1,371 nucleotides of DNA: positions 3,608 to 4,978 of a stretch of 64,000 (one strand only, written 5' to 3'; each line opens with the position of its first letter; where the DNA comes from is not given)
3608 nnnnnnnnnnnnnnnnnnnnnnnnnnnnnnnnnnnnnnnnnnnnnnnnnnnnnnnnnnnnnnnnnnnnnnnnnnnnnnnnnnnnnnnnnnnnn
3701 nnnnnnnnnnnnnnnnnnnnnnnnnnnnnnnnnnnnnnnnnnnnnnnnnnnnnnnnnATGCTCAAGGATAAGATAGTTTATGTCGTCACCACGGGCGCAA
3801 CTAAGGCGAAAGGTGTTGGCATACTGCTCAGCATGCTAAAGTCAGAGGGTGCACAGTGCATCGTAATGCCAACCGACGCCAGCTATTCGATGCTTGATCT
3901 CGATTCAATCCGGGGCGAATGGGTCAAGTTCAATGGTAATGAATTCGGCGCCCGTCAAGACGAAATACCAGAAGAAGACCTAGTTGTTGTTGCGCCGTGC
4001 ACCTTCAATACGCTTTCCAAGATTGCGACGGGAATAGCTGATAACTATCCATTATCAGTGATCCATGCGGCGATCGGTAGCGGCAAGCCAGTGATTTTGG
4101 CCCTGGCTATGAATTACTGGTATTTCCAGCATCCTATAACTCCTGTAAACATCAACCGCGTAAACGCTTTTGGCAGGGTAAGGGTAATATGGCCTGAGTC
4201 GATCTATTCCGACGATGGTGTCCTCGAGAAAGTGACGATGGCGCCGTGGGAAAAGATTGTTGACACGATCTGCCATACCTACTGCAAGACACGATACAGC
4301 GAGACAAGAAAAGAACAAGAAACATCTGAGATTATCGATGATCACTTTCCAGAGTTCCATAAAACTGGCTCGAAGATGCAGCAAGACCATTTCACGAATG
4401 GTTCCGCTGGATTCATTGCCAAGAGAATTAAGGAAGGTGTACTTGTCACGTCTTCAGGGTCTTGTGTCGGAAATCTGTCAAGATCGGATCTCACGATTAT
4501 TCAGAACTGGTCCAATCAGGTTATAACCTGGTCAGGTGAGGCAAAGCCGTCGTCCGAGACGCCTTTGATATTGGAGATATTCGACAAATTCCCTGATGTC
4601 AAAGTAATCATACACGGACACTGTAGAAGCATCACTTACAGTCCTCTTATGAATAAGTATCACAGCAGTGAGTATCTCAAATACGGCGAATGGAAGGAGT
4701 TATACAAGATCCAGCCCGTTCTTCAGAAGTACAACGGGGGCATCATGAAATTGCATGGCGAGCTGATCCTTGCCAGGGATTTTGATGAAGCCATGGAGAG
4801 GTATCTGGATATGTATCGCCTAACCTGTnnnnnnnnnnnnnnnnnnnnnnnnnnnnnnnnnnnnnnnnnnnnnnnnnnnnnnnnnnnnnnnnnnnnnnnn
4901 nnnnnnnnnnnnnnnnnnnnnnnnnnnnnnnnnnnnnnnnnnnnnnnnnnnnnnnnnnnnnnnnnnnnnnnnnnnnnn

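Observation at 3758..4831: Unusual single-polypeptide fusion of a CoaC/HFCD flavin decarboxylase domain with a class II aldolase/adducin-like domain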

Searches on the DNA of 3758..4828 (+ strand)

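Call 51: search_rna_families(sources=[L001, L004, L005, L007, L008, L015, L018, L019], threshold=gathering)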
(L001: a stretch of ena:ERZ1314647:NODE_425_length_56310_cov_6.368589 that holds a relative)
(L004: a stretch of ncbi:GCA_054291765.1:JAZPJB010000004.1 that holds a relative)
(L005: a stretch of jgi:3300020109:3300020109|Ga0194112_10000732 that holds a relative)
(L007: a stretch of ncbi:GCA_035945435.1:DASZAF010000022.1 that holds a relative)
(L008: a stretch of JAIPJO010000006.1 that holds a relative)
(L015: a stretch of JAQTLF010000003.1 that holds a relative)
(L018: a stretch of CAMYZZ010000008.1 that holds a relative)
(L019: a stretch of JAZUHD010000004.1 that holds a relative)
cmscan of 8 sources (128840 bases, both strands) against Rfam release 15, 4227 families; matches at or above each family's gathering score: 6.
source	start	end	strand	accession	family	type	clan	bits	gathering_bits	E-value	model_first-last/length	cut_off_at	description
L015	11106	12662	-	RF00177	SSU_rRNA_bacteria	Gene; rRNA;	CL00111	1417.9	50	0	1-1533/1533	no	Bacterial small subunit ribosomal RNA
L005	15073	15143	+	RF00005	tRNA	Gene; tRNA;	CL00001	72.9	29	9.8e-14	1-71/71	no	tRNA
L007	3476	3549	-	RF00005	tRNA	Gene; tRNA;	CL00001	72.9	29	1e-13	1-71/71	no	tRNA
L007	14786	14859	-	RF00005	tRNA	Gene; tRNA;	CL00001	68.2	29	2e-12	1-71/71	no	tRNA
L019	9141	9212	-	RF00005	tRNA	Gene; tRNA;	CL00001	64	29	2.9e-11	1-71/71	no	tRNA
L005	5355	5439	-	RF00005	tRNA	Gene; tRNA;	CL00001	59.2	29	5.8e-10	1-71/71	no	tRNA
